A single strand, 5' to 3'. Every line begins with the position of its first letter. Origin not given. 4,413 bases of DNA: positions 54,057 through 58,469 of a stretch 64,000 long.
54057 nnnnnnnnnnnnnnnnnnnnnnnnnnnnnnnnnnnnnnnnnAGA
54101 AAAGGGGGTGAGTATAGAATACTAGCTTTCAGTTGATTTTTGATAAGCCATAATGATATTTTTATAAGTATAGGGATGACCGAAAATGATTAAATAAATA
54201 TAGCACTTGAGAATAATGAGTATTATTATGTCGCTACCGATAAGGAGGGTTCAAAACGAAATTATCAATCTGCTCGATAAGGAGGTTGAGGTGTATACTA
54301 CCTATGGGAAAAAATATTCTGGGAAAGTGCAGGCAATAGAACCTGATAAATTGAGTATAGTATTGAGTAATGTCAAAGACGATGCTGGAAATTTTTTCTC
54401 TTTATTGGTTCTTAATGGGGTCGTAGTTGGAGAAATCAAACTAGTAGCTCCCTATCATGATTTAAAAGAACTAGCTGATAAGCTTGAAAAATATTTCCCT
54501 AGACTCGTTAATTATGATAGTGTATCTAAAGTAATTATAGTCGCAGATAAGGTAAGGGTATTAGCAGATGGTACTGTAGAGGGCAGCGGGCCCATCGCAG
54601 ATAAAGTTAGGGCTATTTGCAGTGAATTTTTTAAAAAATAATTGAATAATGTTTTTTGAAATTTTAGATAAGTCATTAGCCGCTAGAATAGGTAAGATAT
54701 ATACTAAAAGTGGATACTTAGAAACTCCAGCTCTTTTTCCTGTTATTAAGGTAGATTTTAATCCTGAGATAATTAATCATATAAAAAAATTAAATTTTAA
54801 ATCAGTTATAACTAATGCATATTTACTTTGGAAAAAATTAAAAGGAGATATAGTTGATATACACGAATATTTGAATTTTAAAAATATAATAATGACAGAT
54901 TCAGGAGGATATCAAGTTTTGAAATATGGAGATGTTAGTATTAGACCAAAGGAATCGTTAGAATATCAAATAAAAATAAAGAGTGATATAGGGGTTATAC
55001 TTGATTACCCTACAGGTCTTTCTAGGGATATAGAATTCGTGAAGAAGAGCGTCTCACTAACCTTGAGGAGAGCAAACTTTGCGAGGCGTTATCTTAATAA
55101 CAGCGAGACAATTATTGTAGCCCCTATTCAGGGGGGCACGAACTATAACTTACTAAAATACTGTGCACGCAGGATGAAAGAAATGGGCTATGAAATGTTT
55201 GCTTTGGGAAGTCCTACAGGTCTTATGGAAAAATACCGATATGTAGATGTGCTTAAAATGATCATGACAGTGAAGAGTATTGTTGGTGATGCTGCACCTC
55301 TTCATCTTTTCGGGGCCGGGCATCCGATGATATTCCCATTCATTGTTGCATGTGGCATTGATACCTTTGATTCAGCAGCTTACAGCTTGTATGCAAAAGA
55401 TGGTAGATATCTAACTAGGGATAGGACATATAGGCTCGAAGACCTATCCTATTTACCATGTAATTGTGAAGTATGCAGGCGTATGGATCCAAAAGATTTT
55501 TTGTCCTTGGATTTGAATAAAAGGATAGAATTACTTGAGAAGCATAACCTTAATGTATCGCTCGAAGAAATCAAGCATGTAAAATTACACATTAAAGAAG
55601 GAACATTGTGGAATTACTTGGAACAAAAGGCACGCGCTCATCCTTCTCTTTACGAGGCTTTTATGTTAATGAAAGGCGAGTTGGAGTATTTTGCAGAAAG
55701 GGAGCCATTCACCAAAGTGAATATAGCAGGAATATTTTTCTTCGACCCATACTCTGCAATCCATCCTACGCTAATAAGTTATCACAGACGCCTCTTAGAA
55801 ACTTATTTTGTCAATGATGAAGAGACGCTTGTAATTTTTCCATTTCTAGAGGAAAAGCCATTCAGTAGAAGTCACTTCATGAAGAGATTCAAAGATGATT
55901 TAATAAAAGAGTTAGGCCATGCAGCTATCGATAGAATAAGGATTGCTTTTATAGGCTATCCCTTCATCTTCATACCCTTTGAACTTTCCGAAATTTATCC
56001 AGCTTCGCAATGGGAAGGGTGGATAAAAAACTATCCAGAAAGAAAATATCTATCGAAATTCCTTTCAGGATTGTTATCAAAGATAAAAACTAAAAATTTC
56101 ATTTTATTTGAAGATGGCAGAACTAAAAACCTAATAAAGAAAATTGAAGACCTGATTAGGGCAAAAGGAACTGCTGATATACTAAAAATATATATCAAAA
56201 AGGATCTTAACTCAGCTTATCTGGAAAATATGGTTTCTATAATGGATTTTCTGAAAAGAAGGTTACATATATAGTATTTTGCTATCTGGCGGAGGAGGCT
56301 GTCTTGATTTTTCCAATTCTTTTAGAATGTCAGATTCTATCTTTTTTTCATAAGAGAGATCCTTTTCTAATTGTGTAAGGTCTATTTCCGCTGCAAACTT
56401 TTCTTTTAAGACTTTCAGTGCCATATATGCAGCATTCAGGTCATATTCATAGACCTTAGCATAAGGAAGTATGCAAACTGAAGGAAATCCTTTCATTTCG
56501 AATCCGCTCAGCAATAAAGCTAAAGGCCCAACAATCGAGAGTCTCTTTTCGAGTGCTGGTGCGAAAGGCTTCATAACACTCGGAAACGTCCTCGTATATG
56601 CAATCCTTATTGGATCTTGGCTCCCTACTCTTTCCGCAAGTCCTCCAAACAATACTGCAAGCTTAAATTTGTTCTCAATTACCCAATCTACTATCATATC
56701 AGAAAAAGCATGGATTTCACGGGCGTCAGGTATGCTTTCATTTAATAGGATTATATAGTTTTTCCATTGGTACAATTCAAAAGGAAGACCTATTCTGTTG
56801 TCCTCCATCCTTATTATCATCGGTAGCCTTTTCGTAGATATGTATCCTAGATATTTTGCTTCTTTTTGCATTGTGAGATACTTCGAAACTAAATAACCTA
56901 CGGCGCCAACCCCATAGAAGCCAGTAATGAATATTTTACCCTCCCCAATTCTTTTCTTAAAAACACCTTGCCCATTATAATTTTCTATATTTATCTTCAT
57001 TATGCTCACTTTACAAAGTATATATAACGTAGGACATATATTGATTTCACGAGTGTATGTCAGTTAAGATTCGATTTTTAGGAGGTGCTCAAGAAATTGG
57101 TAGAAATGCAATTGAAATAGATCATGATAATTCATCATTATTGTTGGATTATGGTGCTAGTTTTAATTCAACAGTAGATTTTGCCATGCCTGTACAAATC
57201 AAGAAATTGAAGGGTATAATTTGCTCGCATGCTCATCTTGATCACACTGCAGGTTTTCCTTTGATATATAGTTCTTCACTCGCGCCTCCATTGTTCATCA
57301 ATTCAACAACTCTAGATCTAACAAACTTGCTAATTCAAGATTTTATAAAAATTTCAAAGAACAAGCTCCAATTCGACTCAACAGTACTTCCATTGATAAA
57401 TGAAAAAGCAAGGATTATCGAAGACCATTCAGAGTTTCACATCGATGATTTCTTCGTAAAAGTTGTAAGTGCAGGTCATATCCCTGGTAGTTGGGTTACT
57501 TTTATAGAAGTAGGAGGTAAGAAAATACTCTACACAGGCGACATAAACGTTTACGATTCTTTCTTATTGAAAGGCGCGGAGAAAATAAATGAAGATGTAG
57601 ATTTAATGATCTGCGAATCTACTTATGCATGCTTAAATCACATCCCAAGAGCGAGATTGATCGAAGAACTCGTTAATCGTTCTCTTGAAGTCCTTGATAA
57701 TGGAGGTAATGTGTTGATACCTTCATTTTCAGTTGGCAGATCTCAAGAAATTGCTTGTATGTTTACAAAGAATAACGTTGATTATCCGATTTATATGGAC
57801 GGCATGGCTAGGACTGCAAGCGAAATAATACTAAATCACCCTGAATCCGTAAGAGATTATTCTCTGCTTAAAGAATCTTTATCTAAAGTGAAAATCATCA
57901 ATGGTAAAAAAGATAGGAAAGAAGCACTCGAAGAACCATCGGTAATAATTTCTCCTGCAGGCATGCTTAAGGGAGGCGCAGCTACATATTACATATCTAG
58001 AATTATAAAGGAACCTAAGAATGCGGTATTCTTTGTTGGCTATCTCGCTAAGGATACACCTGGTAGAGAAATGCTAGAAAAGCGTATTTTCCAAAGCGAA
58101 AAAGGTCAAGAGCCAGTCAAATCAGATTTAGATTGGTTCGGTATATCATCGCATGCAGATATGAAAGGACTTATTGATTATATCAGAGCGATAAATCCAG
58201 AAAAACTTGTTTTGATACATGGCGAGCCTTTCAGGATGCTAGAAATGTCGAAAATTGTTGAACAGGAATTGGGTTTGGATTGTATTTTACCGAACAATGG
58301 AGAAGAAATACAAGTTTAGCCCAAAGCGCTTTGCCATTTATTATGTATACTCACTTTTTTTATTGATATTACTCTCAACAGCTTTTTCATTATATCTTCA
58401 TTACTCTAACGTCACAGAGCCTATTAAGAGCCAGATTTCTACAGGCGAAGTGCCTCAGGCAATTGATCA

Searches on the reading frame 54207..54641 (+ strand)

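Call 64: search_protein_families(library=pfam, proteins=[window:54207-54641:+], max_evalue=0.001)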
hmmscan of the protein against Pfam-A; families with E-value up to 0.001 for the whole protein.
window:54207-54641:+ (144 aa): 2 families
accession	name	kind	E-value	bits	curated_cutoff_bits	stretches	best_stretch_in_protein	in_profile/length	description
PF14894.11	Lsm_C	-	2.2e-11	43.8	27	1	87-144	2-61/63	Lsm C-terminal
PF06372.18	Gemin6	-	0.0009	19.7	23.9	0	17-68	10-59/88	Gemin6 Sm-like domain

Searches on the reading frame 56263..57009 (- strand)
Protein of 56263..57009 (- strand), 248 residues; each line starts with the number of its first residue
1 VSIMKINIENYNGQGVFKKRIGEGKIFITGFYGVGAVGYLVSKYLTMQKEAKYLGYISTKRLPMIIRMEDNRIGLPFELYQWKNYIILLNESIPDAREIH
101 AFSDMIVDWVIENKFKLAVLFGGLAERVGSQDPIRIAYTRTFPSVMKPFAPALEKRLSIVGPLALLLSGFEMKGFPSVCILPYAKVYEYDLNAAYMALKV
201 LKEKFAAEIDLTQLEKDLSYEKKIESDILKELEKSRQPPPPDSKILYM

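Call 64: search_protein_families(library=pfam, proteins=[window:56263-57009:-], max_evalue=0.001)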
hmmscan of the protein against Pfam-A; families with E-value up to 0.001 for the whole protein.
window:56263-57009:- (248 aa): 1 family
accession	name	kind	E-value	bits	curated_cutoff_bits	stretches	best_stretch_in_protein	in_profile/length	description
PF09754.15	PAC2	-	9.8e-28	97.9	25.8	1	27-217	1-203/215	PAC2 family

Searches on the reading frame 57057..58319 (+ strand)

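Call 64: search_protein_families(library=pfam, proteins=[window:57057-58319:+], max_evalue=0.001)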
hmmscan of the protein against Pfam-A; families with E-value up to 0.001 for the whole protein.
window:57057-58319:+ (420 aa): 5 families
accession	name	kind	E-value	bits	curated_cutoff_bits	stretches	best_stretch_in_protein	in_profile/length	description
PF10996.14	Beta-Casp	-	1.4e-17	64.7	27.7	1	238-338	14-119/120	Beta-Casp domain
PF07521.17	RMMBL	-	4.3e-12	46.3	21.6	1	353-412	3-63/63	Zn-dependent metallo-hydrolase RNA specificity domain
PF12706.13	Lactamase_B_2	-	2.7e-10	40.6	27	1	45-189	21-165/200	Beta-lactamase superfamily domain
PF00753.33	Lactamase_B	-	2e-08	34.8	22.7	1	16-164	6-151/196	Metallo-beta-lactamase superfamily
PF16661.11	Lactamase_B_6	-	0.00046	20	27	0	22-176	3-175/193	Metallo-beta-lactamase superfamily domain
